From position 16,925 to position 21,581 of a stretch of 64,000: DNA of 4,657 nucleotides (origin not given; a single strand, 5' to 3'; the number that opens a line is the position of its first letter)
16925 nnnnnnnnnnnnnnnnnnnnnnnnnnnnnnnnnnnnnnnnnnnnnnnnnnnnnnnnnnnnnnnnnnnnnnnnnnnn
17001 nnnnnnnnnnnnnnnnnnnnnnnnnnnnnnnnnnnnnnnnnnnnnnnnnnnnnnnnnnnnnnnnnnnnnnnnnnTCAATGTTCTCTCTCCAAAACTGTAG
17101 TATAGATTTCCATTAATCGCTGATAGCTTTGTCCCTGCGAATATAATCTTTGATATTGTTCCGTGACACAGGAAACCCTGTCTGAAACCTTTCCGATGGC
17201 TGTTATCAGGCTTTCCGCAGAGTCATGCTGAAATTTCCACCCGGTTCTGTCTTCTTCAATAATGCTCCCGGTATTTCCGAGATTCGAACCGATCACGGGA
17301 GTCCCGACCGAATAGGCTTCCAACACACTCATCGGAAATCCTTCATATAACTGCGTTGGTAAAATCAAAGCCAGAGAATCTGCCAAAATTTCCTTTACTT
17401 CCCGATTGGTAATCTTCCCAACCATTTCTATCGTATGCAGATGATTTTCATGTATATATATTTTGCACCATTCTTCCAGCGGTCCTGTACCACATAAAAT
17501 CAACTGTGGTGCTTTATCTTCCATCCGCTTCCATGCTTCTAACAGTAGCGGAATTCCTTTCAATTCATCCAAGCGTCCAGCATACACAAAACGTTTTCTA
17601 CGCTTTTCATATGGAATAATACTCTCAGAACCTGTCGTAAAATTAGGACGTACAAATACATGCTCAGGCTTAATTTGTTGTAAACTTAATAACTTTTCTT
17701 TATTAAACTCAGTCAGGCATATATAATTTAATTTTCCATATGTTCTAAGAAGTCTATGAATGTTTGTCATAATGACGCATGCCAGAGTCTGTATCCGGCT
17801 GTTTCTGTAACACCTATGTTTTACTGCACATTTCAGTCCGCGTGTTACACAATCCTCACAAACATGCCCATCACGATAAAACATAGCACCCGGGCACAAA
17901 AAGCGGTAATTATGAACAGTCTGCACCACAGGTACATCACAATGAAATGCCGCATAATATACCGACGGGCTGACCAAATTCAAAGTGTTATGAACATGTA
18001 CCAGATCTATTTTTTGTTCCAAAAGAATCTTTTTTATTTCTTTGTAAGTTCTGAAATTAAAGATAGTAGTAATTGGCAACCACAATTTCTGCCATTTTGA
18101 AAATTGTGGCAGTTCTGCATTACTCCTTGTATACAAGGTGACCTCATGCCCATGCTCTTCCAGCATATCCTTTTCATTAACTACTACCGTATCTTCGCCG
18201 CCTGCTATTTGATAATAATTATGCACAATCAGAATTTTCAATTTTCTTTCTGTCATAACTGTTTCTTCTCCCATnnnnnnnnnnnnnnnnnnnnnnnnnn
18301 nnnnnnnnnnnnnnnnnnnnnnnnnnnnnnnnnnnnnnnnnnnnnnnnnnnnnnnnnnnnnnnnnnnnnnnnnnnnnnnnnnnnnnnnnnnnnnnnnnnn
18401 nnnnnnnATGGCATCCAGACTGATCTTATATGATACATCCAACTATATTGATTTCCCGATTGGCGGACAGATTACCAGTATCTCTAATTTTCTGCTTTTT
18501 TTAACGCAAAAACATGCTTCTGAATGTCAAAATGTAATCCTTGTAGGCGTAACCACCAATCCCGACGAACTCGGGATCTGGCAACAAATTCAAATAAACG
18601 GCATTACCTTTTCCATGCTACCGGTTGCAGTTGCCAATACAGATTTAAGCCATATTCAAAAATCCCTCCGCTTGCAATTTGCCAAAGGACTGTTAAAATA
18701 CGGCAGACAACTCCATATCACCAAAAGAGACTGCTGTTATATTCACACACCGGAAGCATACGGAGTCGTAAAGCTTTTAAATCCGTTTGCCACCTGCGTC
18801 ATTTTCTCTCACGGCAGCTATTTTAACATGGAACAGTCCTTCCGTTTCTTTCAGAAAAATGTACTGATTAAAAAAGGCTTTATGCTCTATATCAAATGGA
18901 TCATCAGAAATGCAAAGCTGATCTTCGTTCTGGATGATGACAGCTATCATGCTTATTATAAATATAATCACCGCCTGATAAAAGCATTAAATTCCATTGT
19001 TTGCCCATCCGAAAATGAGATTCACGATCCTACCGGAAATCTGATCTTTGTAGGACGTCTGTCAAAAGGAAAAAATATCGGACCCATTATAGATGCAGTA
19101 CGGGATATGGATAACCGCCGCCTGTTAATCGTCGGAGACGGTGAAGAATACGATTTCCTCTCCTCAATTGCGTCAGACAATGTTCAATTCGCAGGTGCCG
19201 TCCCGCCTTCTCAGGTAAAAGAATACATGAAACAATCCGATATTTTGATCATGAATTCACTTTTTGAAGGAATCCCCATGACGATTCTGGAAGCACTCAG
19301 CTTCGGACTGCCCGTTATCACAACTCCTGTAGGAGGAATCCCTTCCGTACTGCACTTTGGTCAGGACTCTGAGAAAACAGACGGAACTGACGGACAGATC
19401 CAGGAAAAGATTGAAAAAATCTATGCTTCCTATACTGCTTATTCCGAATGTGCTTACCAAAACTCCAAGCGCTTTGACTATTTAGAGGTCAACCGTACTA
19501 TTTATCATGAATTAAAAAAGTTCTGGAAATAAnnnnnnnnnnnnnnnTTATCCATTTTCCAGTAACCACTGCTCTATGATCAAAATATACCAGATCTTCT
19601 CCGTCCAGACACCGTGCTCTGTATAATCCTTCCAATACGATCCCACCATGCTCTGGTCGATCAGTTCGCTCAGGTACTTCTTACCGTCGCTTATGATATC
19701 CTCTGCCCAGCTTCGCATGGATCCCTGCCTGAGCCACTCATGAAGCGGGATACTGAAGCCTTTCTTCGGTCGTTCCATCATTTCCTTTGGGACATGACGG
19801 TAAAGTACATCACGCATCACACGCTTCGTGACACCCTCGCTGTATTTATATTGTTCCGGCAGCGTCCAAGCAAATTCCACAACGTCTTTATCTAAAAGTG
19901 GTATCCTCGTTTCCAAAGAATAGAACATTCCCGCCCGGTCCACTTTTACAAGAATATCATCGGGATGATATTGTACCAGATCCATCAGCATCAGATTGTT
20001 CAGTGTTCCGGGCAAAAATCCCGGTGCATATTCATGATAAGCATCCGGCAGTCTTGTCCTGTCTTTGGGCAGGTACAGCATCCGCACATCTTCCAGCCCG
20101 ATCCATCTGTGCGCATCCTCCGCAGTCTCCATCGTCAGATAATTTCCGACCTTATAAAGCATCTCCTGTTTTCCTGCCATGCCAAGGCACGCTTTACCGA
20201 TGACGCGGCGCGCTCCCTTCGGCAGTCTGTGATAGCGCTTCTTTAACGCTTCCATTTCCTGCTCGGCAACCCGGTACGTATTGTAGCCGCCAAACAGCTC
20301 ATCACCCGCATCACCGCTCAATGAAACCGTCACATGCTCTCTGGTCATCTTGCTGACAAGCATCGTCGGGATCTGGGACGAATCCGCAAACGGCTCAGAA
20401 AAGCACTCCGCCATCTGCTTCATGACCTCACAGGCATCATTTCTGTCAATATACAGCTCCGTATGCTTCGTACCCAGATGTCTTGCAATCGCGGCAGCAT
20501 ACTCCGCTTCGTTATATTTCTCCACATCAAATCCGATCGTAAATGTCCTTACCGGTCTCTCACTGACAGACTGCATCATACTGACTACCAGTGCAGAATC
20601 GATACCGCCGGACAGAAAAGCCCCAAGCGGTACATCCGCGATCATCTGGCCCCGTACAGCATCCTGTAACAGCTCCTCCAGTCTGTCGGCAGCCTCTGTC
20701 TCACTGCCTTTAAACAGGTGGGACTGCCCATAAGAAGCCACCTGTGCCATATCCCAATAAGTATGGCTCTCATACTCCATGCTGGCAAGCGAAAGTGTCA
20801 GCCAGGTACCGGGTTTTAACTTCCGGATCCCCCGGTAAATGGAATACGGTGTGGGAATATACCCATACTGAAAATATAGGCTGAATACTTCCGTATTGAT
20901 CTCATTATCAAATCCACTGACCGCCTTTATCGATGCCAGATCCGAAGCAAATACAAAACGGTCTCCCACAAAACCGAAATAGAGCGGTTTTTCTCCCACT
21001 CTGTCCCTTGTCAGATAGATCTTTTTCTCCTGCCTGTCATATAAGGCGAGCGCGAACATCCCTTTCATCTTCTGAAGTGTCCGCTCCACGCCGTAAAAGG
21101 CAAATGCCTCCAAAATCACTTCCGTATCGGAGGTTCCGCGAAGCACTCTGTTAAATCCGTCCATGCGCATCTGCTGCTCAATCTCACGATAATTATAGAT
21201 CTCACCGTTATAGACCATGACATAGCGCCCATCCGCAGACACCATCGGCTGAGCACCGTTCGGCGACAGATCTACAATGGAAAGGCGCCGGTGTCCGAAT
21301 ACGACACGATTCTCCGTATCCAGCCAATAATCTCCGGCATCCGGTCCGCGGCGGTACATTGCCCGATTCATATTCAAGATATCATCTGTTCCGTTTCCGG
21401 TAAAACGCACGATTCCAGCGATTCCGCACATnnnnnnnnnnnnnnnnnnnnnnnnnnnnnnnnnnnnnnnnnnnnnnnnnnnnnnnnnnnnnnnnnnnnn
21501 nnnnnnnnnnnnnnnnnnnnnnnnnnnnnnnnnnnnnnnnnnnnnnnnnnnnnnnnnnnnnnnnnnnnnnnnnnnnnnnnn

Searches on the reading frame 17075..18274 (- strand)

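Call 57: search_protein_families(library=pfam, proteins=[window:17075-18274:-], max_evalue=0.00001)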
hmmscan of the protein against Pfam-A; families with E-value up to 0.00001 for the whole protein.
window:17075-18274:- (399 aa): 4 families
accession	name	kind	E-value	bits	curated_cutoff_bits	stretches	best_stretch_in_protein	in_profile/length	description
PF00534.26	Glycos_transf_1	-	4.7e-25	88.5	26.4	1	224-365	13-157/172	Glycosyl transferases group 1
PF13692.12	Glyco_trans_1_4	-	9.8e-24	84.7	27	1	227-363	2-139/142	Glycosyl transferases group 1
PF13439.12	Glyco_transf_4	-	4.5e-13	50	28.5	1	25-152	2-109/170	Glycosyltransferase Family 4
PF13579.12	Glyco_trans_4_4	-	1.1e-06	29.5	29.7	1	29-125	5-106/158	Glycosyl transferase 4-like domain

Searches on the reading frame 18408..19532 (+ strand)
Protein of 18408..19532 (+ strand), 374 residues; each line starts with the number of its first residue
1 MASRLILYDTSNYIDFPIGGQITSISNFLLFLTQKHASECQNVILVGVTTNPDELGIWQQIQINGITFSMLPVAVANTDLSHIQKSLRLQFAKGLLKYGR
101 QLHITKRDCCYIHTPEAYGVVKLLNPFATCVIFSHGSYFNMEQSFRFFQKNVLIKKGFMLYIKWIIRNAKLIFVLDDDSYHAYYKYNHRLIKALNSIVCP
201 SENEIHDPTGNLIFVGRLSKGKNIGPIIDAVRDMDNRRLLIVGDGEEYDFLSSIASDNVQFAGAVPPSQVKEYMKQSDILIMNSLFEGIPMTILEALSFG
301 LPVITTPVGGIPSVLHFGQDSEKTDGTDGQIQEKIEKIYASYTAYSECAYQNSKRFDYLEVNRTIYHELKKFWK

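Call 57: search_protein_families(library=pfam, proteins=[window:18408-19532:+], max_evalue=0.00001)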
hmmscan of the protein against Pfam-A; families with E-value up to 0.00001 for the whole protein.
window:18408-19532:+ (374 aa): 2 families
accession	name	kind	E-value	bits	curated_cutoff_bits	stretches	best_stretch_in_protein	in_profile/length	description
PF00534.26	Glycos_transf_1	-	6.5e-26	91.3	26.4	1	210-351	16-168/172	Glycosyl transferases group 1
PF13692.12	Glyco_trans_1_4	-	4.9e-24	85.6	27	1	211-324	3-124/142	Glycosyl transferases group 1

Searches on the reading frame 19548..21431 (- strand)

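Call 11: search_protein_families(library=pfam, proteins=[window:19548-21431:-], max_evalue=0.00001)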
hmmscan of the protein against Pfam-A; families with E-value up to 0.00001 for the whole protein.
window:19548-21431:- (627 aa): 4 families
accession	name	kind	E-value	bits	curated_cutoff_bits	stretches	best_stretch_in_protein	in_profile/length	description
PF00733.27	Asn_synthase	-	8.7e-99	331.9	21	1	251-623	2-353/354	Asparagine synthase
PF13522.11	GATase_6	-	3.4e-39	134.3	27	1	30-164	1-130/130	Glutamine amidotransferase domain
PF13537.11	GATase_7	-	1.2e-38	132.3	25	1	47-169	1-122/123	Glutamine amidotransferase domain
PF12481.13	DUF3700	-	4e-07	30.2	27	1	65-169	73-177/228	Aluminium induced protein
